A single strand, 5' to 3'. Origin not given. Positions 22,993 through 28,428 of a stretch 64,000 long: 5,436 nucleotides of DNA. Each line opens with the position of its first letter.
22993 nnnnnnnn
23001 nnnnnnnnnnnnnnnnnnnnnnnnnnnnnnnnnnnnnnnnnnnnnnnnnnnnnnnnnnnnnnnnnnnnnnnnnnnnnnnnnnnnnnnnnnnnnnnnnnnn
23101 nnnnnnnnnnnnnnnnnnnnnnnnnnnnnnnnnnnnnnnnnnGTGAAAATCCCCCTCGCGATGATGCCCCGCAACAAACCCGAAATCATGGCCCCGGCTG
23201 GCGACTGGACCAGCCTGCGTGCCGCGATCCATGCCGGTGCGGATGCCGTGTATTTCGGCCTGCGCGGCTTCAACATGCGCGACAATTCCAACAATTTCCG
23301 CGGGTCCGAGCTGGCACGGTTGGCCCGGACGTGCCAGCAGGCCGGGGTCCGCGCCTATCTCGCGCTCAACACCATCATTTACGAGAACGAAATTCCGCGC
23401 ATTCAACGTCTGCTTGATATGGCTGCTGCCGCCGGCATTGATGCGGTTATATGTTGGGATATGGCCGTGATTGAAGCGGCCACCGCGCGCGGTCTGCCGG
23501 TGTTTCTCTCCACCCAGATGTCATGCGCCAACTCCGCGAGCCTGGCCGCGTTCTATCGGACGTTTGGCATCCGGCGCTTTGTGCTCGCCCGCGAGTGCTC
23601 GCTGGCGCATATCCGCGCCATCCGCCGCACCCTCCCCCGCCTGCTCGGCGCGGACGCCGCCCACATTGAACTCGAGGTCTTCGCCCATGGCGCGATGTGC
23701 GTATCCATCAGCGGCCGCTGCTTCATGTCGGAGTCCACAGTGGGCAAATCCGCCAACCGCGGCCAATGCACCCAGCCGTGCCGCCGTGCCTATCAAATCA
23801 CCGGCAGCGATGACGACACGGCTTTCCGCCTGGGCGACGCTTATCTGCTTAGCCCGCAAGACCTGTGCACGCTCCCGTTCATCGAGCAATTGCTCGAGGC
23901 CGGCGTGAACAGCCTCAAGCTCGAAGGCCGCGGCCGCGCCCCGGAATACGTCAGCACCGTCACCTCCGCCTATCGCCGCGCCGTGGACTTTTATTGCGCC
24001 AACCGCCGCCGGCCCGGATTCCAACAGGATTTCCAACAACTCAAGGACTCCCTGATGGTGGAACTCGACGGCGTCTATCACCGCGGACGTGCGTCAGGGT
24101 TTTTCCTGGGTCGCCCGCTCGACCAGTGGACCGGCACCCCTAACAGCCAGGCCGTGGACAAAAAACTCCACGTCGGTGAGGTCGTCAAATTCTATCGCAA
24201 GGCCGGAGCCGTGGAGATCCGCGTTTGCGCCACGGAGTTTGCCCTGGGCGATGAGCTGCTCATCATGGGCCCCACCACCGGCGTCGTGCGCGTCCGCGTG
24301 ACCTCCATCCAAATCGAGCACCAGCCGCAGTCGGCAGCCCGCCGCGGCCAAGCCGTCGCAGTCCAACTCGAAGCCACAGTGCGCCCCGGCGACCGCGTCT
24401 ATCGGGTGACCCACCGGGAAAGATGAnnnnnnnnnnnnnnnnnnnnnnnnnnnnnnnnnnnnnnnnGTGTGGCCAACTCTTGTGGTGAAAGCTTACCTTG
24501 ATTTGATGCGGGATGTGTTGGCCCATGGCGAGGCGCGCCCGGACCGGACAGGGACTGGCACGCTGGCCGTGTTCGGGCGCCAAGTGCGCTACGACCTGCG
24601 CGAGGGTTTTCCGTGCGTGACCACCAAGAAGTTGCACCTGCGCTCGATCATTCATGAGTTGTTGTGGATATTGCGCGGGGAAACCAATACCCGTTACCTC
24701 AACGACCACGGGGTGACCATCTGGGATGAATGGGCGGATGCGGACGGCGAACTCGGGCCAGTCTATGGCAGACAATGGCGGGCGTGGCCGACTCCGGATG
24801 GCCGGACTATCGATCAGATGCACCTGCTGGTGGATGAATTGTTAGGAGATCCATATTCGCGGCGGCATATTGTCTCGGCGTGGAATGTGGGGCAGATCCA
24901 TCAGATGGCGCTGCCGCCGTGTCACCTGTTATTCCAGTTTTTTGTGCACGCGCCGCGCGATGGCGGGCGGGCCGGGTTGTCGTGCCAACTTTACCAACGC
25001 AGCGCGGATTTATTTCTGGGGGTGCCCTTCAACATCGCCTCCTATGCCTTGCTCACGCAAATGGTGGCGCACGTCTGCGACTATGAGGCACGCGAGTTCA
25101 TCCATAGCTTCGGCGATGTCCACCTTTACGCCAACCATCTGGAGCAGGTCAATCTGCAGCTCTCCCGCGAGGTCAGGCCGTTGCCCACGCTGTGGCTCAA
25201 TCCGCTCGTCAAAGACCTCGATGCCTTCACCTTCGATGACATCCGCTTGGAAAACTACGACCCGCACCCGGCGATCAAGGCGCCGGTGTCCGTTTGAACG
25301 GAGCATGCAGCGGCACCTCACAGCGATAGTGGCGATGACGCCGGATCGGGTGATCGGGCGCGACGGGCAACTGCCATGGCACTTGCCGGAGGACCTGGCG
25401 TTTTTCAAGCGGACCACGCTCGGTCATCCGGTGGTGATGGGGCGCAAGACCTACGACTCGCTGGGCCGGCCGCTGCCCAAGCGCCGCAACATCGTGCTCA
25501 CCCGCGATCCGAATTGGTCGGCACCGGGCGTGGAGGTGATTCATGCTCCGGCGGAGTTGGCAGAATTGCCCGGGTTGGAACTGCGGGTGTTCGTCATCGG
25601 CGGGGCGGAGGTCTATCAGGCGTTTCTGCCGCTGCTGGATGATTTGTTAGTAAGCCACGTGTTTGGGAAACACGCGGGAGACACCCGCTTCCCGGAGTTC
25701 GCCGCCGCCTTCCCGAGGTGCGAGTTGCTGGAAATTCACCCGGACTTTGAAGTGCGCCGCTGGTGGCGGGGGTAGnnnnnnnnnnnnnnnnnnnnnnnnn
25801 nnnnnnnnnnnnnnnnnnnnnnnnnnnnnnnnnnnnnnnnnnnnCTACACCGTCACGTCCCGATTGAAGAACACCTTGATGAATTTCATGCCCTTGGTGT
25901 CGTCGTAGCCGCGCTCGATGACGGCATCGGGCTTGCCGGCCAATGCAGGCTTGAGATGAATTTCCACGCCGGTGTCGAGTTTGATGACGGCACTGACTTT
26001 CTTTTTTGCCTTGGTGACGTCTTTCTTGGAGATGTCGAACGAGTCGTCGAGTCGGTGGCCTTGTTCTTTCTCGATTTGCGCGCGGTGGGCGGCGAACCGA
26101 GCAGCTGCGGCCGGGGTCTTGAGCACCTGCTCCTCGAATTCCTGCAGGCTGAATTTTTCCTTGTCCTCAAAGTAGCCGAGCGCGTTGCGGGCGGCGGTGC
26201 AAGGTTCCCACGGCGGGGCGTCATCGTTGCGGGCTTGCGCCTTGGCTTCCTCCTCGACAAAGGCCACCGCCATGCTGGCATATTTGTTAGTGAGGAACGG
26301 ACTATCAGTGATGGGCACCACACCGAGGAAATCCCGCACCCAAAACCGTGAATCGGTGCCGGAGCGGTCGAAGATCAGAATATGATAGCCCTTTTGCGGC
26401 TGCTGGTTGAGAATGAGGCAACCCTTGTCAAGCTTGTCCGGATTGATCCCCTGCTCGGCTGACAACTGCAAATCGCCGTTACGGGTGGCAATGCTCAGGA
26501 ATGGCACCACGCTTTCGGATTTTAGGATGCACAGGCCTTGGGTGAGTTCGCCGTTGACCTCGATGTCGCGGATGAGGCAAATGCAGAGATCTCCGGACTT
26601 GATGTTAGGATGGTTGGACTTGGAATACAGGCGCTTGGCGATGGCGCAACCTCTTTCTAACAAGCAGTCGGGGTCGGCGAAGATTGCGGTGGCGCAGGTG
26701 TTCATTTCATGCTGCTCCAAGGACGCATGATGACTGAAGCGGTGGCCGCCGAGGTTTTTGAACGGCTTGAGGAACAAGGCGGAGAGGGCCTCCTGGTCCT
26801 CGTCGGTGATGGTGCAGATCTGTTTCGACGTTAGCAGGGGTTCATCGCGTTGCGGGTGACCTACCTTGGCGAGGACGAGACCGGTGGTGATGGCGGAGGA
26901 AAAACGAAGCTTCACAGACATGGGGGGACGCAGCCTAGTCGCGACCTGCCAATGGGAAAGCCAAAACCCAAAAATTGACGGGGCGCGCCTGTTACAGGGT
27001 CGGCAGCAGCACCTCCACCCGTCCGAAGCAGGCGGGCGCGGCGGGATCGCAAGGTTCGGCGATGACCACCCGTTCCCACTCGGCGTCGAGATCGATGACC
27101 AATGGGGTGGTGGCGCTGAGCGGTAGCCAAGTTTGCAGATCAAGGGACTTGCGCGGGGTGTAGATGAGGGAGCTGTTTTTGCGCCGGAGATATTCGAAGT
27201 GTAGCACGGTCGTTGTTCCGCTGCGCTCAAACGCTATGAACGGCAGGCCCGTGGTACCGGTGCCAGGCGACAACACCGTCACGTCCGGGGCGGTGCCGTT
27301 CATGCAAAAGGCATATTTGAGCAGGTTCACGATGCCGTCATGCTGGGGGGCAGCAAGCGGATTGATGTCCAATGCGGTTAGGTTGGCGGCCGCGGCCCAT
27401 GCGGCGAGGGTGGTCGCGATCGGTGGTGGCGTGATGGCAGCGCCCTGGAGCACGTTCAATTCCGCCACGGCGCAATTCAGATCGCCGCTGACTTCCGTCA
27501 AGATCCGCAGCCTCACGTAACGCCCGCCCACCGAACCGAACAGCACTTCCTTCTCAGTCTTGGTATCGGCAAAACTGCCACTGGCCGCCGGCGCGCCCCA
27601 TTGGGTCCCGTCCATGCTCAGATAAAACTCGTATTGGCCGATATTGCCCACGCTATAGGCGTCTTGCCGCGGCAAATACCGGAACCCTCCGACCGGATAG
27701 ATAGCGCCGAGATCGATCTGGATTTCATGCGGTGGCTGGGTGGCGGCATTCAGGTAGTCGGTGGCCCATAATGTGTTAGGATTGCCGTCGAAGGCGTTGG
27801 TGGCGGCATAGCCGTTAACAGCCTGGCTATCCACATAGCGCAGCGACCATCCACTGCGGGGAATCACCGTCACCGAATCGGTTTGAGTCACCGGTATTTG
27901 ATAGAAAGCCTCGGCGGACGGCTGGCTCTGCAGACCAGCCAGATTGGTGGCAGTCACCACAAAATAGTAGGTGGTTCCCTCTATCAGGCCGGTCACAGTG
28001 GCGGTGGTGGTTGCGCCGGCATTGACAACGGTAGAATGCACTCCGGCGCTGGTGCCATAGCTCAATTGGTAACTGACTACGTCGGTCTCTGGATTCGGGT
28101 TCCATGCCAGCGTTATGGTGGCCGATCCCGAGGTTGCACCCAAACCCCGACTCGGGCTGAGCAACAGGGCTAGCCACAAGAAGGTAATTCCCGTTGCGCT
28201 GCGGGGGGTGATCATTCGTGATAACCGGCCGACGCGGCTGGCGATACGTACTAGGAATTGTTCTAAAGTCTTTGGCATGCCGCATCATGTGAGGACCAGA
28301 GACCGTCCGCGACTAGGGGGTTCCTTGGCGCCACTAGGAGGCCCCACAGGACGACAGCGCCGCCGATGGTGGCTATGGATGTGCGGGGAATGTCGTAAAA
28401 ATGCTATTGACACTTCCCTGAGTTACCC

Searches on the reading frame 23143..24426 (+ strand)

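Call 8: search_protein_families(library=pfam, proteins=[window:23143-24426:+], max_evalue=0.001)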
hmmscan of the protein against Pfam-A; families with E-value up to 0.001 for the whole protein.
window:23143-24426:+ (427 aa): 1 family
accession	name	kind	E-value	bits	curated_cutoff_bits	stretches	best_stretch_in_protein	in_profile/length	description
PF01136.24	Peptidase_U32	-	1.7e-67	227.6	22.4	1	85-325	2-231/233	Peptidase family U32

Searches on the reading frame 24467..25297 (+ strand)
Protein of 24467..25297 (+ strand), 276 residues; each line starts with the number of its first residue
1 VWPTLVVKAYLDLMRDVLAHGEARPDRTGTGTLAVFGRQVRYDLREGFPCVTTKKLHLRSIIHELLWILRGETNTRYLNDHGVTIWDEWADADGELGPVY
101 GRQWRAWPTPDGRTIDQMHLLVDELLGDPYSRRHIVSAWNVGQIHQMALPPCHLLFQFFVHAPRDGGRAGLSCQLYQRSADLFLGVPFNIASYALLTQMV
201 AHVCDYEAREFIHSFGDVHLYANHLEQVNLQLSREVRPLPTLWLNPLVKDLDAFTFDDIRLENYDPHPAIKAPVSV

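Call 8: search_protein_families(library=pfam, proteins=[window:24467-25297:+], max_evalue=0.001)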
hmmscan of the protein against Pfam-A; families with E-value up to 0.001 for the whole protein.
window:24467-25297:+ (276 aa): 1 family
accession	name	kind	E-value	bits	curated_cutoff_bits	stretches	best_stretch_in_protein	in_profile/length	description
PF00303.24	Thymidylat_synt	-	4.1e-118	393.8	24.3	1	8-276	1-266/266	Thymidylate synthase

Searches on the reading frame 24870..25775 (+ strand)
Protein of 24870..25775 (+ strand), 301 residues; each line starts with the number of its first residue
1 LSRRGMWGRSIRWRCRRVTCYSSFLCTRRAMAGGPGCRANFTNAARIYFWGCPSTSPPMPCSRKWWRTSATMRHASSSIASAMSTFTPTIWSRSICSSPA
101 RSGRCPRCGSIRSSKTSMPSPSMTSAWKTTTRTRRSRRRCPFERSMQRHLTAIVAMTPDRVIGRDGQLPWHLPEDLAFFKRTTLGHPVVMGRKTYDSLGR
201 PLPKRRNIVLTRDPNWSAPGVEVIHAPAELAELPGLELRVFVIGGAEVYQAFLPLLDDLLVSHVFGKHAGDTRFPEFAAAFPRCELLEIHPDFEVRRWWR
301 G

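Call 8: search_protein_families(library=pfam, proteins=[window:24870-25775:+], max_evalue=0.001)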
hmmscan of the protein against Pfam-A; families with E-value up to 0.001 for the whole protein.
window:24870-25775:+ (301 aa): 1 family
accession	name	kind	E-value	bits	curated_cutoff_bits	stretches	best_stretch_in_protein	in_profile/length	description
PF00186.24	DHFR_1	-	3.2e-48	163.9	25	1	150-278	2-130/159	Dihydrofolate reductase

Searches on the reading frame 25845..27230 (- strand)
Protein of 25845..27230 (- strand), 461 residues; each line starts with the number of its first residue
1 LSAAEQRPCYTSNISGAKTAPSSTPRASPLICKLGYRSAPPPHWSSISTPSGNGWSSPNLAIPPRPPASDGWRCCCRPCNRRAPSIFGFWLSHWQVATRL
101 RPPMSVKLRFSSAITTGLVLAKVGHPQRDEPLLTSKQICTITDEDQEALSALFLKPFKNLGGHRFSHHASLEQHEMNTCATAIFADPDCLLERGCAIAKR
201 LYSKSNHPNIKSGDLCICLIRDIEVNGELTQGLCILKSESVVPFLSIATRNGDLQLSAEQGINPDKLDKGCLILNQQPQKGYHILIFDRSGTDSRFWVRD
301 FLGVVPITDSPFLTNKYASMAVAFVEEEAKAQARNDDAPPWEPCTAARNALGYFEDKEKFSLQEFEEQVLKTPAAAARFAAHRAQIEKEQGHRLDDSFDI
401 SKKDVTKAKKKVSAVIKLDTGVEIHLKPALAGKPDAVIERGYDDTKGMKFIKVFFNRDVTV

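Call 5: search_protein_families(library=pfam, proteins=[window:25845-27230:-], max_evalue=0.001)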
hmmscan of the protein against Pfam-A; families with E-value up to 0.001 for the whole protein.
window:25845-27230:- (461 aa): 1 family
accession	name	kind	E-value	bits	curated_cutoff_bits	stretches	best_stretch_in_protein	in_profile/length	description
PF04245.18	NA37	-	7e-28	98.4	24.6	1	129-432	10-303/325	37-kD nucleoid-associated bacterial protein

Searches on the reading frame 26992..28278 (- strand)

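Call 5: search_protein_families(library=pfam, proteins=[window:26992-28278:-], max_evalue=0.001)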
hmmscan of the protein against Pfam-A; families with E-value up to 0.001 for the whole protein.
window:26992-28278:- (428 aa): 4 families
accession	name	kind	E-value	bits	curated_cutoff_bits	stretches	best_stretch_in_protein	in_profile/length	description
PF00754.31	F5_F8_type_C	-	5.3e-21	75.5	28.2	1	154-269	9-122/127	F5/8 type C domain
PF22633.2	F5_F8_type_C_2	-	2.3e-13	51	27.8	1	161-257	1-91/91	NedA-like, galactose-binding domain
PF00041.27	fn3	-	4.6e-09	36.8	25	1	49-123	10-80/84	Fibronectin type III domain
PF16656.11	Pur_ac_phosph_N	-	4.3e-05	24.4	30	1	51-112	11-82/93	Purple acid Phosphatase, N-terminal domain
